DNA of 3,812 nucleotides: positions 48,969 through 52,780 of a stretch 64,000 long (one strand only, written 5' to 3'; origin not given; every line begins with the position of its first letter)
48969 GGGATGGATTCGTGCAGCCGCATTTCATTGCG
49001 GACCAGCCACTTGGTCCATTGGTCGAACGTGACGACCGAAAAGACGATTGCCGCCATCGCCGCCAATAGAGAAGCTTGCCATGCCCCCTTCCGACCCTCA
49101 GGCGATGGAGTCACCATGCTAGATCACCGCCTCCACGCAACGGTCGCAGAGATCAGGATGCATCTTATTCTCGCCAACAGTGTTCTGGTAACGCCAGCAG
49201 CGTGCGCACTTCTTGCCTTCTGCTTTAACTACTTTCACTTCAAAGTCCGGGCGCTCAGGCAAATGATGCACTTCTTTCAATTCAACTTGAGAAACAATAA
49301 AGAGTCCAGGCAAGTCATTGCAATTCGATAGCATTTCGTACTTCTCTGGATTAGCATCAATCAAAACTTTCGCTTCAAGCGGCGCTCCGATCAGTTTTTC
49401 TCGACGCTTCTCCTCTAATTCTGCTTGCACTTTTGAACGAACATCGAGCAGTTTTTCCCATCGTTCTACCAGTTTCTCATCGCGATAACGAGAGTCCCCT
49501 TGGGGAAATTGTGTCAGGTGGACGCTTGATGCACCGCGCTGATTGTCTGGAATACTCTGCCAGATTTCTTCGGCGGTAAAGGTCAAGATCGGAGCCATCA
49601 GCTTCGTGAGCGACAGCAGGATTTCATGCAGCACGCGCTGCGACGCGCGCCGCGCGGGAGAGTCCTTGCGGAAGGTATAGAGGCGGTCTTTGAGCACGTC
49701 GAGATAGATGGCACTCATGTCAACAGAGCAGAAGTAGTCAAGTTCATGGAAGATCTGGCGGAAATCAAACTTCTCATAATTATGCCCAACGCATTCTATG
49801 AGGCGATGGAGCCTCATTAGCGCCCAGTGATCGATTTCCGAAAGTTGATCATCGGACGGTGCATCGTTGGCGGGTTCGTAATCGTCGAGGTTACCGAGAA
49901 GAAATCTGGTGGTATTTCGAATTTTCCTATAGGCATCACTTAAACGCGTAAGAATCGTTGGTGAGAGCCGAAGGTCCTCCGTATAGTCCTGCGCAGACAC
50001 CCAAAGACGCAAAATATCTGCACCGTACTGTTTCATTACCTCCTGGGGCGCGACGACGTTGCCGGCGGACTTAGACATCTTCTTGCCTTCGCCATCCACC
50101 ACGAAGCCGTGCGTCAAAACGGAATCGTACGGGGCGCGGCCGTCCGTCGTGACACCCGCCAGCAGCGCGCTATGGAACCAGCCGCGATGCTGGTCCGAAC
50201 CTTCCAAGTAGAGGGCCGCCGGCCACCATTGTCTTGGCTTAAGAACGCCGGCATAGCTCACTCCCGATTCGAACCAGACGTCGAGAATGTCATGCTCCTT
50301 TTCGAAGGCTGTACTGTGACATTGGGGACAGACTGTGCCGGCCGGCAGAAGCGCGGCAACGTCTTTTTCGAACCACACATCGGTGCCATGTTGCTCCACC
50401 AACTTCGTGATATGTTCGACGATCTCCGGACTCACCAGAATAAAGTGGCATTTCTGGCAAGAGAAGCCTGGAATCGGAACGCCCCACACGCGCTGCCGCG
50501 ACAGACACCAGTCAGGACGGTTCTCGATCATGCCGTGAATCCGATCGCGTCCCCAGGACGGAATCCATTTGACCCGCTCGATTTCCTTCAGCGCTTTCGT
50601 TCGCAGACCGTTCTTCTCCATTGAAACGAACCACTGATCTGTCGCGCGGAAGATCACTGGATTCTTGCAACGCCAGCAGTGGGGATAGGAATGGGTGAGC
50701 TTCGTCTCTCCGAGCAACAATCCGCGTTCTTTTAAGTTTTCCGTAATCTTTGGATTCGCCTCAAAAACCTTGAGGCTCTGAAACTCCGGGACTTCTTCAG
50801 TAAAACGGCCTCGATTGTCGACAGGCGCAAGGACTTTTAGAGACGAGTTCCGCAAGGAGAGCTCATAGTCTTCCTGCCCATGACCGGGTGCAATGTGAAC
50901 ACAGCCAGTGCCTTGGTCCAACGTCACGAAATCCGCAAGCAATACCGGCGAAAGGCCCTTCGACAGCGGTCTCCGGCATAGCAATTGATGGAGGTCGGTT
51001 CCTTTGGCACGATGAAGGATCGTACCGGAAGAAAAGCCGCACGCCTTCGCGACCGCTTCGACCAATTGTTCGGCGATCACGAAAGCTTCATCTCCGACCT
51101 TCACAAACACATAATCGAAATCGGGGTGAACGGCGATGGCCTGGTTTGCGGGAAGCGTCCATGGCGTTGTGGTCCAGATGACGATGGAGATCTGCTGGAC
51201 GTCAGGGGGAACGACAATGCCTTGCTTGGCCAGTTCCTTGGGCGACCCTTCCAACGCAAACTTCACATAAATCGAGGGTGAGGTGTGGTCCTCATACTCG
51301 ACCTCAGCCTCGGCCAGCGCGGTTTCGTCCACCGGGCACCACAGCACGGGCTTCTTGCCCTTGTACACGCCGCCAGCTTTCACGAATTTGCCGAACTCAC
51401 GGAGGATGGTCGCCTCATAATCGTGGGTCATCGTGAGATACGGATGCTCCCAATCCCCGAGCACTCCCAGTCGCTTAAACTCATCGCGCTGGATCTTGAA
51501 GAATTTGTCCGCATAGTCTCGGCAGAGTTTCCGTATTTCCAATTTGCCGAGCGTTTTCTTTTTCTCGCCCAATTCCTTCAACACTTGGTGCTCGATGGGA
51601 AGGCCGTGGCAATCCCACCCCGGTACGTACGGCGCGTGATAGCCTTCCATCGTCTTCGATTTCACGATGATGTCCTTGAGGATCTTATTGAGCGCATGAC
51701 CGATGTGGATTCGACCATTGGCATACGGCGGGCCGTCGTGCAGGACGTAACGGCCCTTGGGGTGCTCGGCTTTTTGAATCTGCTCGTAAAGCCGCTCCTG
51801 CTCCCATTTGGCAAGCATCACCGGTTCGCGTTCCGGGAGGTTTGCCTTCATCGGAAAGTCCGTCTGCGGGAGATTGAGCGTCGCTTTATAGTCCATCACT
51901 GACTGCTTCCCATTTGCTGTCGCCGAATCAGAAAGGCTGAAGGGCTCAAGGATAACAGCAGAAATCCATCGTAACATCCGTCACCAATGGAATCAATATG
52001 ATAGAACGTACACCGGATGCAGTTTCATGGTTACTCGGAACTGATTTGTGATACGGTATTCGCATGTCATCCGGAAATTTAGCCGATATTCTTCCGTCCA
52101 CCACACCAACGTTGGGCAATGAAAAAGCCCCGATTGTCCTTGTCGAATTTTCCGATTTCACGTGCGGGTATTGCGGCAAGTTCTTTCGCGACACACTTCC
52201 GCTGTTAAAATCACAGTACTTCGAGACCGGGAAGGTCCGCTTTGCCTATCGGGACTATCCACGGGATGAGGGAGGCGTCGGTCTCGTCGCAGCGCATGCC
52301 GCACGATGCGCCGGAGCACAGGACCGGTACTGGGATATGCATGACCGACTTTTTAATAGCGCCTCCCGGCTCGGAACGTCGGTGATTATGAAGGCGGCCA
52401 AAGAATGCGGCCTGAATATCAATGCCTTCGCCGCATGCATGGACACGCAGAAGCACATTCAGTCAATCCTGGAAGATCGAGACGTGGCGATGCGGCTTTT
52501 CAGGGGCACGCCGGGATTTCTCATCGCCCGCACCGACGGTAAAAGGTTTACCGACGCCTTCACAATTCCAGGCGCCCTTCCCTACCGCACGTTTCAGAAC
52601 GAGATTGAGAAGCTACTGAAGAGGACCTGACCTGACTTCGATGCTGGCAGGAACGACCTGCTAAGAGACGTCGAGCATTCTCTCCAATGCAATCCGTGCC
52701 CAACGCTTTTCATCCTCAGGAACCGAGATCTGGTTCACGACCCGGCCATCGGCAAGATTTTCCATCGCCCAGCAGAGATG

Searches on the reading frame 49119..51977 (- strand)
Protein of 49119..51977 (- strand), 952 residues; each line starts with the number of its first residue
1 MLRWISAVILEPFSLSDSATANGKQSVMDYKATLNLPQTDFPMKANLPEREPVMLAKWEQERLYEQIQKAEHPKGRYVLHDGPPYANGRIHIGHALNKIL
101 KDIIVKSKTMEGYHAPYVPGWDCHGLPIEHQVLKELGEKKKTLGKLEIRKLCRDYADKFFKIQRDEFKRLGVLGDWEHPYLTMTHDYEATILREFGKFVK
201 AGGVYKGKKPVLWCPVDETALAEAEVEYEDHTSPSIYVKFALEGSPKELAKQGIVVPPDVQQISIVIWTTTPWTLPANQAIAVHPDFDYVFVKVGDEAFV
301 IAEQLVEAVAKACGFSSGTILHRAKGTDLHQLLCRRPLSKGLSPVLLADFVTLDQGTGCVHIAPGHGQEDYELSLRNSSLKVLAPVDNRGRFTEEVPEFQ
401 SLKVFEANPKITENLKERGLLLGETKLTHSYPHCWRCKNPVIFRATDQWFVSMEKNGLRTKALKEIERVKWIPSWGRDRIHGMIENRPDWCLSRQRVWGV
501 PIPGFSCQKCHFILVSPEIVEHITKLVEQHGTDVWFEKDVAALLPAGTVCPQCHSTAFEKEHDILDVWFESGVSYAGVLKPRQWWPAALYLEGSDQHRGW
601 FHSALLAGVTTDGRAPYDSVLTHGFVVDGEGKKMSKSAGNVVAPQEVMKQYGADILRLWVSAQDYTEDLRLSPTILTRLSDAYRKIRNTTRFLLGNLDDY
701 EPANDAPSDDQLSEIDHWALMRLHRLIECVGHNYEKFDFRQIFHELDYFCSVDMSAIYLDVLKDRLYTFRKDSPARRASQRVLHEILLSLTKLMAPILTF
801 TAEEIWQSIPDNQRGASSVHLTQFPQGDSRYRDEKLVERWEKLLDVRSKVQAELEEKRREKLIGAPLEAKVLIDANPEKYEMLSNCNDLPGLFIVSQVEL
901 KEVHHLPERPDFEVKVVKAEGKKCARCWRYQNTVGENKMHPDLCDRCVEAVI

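Call 21: search_protein_families(library=pfam, proteins=[window:49119-51977:-])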
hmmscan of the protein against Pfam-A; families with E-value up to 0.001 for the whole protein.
window:49119-51977:- (952 aa): 7 families
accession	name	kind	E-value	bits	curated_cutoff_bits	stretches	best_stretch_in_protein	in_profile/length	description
PF00133.28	tRNA-synt_1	-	3.4e-138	461.3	22.7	1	54-672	2-414/414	tRNA synthetases class I (I, L, M and V)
PF08264.19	Anticodon_1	-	1.3e-31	109.9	25.1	1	716-872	1-147/148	Anticodon-binding domain of tRNA ligase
PF09334.17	tRNA-synt_1g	-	1.4e-26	93.7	20.1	2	84-227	8-136/391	tRNA synthetases class I (M)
PF01406.26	tRNA-synt_1e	-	7e-09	35.9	27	1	622-677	242-297/301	tRNA synthetases class I (C) catalytic domain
PF01921.24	tRNA-synt_1f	-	4.3e-08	32.9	27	1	621-689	270-338/360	tRNA synthetases class I (K)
PF06827.20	zf-FPG_IleRS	-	2.6e-07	30.8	21.3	1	921-949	1-29/30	Zinc finger found in FPG and IleRS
PF13603.12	tRNA-synt_1_2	-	1.5e-05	25.1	25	1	264-377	22-132/185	Leucyl-tRNA synthetase, editing domain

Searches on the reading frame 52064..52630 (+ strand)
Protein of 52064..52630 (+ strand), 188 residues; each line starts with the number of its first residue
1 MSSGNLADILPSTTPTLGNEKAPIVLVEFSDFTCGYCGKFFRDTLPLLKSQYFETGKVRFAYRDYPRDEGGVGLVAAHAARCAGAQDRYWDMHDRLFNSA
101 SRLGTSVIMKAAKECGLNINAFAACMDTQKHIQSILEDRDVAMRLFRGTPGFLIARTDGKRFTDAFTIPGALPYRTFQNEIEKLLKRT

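Call 24: find_encoding_contigs(protein=window:52064-52630:+, flank=10000, max_places=3)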
Protein window:52064-52630:+ (188 aa): 22 contigs read that carry it; 3 places shown.
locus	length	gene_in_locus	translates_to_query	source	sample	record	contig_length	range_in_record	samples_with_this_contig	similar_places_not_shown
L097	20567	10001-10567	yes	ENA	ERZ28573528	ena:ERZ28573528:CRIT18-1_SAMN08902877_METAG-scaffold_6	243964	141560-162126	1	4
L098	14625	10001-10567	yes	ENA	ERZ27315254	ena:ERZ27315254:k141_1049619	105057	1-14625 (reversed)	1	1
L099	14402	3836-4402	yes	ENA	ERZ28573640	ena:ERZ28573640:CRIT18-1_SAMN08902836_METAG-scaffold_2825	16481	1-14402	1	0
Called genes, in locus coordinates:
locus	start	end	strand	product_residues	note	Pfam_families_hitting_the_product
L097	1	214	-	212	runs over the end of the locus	PF09335:VTT_dom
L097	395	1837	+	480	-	PF02743:dCache_1 (weak), PF00989:PAS, PF08448:PAS_4, PF13426:PAS_9 (weak)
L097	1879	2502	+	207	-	PF00702:Hydrolase, PF06888:Put_Phosphatase (weak), PF12710:HAD (weak)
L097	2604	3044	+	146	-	PF01741:MscL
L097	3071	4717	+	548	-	PF05170:AsmA, PF05359:DUF748, PF05170:AsmA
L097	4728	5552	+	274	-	PF05552:MS_channel_1st_1, PF21088:MS_channel_1st, PF00924:MS_channel_2nd, PF21082:MS_channel_3rd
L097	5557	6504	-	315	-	PF01479:S4, PF00849:PseudoU_synth_2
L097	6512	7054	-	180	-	PF01252:Peptidase_A8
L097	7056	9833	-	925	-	PF00133:tRNA-synt_1, PF09334:tRNA-synt_1g, PF13603:tRNA-synt_1_2 (weak), PF09334:tRNA-synt_1g (weak), PF01406:tRNA-synt_1e (weak), PF01921:tRNA-synt_1f (weak), PF08264:Anticodon_1, PF06827:zf-FPG_IleRS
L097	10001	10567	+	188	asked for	PF13462:Thioredoxin_4, PF01323:DSBA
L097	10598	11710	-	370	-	PF02445:NadA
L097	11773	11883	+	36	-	-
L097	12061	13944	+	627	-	PF13667:ThiC-associated, PF01964:ThiC_Rad_SAM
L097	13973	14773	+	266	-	PF01946:Thi4, PF00890:FAD_binding_2 (weak), PF01266:DAO (weak), PF01494:FAD_binding_3 (weak), PF03486:HI0933_like (weak), PF07992:Pyr_redox_2 (weak), PF12831:FAD_oxidored, PF13450:NAD_binding_8 (weak)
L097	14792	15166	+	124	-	PF00072:Response_reg (weak)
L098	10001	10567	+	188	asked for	PF13462:Thioredoxin_4, PF01323:DSBA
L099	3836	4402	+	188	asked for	PF13462:Thioredoxin_4, PF01323:DSBA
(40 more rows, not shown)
